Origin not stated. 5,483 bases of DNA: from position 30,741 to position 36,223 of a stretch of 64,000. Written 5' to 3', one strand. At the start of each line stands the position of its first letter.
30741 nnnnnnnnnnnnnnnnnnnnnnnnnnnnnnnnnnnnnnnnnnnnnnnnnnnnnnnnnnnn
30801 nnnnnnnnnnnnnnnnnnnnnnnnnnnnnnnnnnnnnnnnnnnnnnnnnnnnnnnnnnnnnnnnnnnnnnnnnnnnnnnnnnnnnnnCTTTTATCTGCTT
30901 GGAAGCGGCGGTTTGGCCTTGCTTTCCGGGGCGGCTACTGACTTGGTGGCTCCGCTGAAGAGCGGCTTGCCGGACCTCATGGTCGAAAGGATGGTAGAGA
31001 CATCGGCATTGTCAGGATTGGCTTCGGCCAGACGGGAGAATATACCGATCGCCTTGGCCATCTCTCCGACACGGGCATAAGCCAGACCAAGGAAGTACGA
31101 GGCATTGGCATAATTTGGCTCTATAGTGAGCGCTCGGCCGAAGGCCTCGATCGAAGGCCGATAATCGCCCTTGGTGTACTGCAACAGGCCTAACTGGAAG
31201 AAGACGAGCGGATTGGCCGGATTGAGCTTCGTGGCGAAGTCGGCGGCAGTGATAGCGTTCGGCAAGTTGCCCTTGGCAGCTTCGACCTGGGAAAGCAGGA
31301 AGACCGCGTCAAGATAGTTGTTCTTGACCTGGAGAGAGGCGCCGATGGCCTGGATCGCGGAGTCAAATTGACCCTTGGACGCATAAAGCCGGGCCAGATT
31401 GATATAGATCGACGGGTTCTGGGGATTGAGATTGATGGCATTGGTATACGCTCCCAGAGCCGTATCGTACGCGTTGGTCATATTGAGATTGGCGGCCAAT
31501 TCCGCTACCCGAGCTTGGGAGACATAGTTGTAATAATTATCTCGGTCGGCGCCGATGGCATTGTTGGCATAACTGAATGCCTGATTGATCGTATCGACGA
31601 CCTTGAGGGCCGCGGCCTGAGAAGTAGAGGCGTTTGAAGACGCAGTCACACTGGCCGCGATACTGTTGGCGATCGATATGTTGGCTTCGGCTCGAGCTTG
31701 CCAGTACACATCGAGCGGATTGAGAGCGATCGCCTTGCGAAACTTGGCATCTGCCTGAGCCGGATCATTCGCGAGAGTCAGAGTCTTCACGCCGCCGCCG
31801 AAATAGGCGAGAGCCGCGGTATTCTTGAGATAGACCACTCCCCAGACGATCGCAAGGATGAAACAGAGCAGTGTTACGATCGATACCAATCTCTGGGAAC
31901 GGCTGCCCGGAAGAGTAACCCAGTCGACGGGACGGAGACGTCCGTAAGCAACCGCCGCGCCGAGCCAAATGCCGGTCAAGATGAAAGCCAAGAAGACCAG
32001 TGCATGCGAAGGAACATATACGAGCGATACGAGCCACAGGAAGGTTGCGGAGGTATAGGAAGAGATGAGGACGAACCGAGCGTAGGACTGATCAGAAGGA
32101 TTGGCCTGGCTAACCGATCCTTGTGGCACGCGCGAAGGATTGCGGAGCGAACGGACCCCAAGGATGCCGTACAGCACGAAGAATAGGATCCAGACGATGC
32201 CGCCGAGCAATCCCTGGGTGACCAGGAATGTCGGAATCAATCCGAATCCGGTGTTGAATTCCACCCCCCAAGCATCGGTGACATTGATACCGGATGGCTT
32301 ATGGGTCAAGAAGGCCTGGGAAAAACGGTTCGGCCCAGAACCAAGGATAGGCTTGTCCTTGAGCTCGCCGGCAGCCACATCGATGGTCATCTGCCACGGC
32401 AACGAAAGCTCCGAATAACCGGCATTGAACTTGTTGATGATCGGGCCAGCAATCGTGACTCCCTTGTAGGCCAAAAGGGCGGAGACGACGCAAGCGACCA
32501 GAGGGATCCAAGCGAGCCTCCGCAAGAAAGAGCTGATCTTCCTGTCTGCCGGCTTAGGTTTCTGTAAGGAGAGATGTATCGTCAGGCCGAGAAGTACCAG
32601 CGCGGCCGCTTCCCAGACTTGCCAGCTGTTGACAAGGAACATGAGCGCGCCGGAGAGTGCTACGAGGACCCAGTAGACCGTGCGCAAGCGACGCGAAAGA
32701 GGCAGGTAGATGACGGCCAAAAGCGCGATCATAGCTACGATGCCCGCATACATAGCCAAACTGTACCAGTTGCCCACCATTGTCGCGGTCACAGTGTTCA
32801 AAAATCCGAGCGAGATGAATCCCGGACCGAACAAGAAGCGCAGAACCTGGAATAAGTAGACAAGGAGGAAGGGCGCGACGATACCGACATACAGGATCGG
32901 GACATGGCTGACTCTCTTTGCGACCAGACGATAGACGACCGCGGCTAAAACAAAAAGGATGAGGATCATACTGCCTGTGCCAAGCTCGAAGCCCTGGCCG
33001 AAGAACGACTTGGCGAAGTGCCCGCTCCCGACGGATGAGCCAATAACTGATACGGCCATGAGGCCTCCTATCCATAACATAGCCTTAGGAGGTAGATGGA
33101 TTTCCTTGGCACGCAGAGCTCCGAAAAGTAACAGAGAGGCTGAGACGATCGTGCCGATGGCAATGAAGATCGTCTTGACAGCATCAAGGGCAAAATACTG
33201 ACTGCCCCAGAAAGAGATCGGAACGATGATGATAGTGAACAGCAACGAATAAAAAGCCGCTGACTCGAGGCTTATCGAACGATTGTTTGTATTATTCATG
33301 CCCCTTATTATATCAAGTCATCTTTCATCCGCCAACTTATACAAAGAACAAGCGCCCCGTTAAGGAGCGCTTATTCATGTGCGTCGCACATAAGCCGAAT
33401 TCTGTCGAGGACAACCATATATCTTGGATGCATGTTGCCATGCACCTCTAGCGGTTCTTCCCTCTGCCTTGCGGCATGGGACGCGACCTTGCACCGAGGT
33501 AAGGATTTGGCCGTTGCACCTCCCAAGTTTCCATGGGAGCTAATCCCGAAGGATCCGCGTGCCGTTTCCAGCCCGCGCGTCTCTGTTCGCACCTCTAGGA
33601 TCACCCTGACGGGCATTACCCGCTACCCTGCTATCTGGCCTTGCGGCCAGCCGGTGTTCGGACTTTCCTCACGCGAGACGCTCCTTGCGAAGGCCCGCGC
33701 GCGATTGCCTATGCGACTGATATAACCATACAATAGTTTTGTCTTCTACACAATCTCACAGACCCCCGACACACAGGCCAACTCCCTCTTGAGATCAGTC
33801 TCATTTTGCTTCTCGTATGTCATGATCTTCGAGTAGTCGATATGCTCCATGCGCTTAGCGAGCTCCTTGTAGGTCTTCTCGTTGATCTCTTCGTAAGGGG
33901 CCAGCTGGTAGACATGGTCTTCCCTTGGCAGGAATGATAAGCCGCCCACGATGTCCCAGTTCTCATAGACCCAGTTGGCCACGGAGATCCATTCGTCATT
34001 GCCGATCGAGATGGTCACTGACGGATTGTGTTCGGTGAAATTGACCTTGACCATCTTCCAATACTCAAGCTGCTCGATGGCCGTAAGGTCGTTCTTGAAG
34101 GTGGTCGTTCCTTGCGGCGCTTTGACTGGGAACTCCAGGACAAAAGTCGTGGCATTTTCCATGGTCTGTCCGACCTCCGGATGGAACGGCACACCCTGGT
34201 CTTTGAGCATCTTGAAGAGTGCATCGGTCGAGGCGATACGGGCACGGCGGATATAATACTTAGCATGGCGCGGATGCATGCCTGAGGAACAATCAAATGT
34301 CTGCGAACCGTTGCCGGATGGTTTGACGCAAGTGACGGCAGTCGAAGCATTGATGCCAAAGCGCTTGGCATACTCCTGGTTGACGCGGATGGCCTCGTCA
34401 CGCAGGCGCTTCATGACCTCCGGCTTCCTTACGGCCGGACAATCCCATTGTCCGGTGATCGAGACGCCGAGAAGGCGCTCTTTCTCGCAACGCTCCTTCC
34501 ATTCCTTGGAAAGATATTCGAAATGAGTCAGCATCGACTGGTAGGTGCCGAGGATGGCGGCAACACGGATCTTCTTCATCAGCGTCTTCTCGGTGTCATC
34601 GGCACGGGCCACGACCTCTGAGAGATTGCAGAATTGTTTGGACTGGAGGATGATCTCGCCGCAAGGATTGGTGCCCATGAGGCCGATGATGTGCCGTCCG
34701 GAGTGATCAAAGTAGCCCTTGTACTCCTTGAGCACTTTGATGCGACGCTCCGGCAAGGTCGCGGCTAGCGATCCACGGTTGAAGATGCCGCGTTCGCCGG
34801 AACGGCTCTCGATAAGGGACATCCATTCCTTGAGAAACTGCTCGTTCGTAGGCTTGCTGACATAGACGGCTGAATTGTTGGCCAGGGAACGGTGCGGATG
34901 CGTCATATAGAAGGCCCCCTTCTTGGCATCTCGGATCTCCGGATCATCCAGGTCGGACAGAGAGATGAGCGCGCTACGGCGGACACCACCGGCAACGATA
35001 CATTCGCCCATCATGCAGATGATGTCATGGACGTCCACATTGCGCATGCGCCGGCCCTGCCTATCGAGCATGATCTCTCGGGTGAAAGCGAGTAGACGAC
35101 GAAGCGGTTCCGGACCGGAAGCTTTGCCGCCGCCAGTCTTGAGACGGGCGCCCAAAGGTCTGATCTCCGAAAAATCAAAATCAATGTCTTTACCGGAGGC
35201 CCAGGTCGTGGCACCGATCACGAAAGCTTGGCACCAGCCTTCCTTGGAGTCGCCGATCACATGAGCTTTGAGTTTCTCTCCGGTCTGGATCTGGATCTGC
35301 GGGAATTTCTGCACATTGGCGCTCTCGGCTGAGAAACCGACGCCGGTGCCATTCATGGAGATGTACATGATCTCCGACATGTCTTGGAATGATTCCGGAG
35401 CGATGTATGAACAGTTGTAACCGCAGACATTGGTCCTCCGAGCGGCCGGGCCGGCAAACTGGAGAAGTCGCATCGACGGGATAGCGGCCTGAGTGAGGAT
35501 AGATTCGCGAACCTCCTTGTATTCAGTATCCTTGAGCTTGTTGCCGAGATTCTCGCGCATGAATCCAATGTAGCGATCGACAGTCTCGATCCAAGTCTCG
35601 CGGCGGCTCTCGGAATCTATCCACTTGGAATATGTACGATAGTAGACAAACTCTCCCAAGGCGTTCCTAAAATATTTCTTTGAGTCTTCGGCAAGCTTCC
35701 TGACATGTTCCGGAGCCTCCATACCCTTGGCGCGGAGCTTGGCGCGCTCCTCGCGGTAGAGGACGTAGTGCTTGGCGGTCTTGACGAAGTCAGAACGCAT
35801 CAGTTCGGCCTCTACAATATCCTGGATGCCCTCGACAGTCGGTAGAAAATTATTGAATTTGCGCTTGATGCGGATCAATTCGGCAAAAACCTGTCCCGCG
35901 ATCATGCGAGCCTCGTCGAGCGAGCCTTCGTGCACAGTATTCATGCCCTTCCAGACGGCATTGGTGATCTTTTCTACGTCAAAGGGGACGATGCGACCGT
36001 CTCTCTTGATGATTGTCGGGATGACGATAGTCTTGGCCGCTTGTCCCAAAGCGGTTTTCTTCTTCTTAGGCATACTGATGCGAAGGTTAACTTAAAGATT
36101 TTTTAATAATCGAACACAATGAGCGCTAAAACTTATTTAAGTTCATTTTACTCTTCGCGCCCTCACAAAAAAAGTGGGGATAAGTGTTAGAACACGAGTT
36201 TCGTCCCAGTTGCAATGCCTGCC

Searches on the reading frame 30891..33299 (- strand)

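Call 46: search_protein_families(library=pfam, proteins=[window:30891-33299:-])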
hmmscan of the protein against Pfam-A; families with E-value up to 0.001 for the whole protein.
window:30891-33299:- (802 aa): 14 families
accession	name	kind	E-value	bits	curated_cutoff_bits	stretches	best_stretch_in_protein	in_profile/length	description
PF07719.23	TPR_2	-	8.9e-18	63.3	27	0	698-730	2-34/34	Tetratricopeptide repeat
PF13414.12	TPR_11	-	3.9e-17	62.1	26.8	3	609-643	8-42/42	TPR repeat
PF14559.12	TPR_19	-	1.2e-16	61.2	25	2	609-656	5-52/68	Tetratricopeptide repeat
PF00515.34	TPR_1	-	2.7e-15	55.9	27.8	1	699-730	3-34/34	Tetratricopeptide repeat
PF13432.12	TPR_16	-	3.8e-15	56.4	32.7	1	702-765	2-65/65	Tetratricopeptide repeat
PF13431.12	TPR_17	-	2.8e-13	49.4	24.4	1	617-650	1-34/34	Tetratricopeptide repeat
PF13181.12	TPR_8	-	9.3e-13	47.7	25.7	0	630-661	2-33/34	Tetratricopeptide repeat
PF13428.12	TPR_14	-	1.7e-12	47.1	23.5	0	732-767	2-37/44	Tetratricopeptide repeat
PF13371.12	TPR_9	-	5.2e-10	39.6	35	0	610-660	10-60/73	Tetratricopeptide repeat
PF13176.12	TPR_7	-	4.7e-09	36.1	27.9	0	735-766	3-34/36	Tetratricopeptide repeat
PF23914.1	TPR_CcmH_CycH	-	2e-08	34.7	42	1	608-696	63-154/158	Cytochrome c-type biogenesis protein H TPR domain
PF12895.13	ANAPC3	-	1.1e-07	32.5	27.2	0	607-685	1-78/82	Anaphase-promoting complex, cyclosome, subunit 3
PF13424.12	TPR_12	-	2.3e-06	28.2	30.1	0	601-655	9-71/77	Tetratricopeptide repeat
PF13174.12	TPR_6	-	0.00068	20.6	26.3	0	737-763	6-32/33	Tetratricopeptide repeat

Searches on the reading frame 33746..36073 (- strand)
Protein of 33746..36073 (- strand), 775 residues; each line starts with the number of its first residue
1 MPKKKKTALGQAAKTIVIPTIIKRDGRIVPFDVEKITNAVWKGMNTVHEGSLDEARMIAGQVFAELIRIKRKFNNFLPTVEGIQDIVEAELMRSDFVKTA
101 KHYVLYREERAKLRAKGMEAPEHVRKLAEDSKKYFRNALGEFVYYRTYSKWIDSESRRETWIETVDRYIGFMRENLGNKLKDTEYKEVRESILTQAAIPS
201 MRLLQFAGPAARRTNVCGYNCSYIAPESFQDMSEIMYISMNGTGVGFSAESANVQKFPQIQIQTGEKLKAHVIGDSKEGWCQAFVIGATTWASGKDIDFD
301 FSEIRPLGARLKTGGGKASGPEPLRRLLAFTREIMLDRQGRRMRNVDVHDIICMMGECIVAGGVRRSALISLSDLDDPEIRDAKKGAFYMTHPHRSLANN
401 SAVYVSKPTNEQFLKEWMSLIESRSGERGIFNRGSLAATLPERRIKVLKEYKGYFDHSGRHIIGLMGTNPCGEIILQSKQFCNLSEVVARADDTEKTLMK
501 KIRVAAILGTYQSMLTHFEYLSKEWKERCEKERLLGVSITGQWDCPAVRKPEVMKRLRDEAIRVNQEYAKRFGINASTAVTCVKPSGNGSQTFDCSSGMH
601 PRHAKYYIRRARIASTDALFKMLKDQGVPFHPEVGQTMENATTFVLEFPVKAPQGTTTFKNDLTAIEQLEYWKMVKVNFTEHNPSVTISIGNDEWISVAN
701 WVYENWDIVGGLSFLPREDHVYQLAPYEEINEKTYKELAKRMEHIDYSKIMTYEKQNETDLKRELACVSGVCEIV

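Call 46: search_protein_families(library=pfam, proteins=[window:33746-36073:-])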
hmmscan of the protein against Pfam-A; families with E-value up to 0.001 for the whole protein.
window:33746-36073:- (775 aa): 4 families
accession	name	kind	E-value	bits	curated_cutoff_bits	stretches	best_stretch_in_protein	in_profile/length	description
PF03477.21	ATP-cone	-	1.9e-20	73.6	25.8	1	20-111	2-87/88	ATP cone domain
PF17975.6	RNR_Alpha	-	8.8e-12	45.9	26.4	1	122-190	4-70/101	Ribonucleotide reductase alpha domain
PF21995.1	RNR-II_ins_dom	-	1.2e-05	26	27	1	269-329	35-101/107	B12-dependent ribonucleotide reductase, insertion domain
PF02867.20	Ribonuc_red_lgC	-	5.7e-05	22.4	23.9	0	466-491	207-236/523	Ribonucleotide reductase, barrel domain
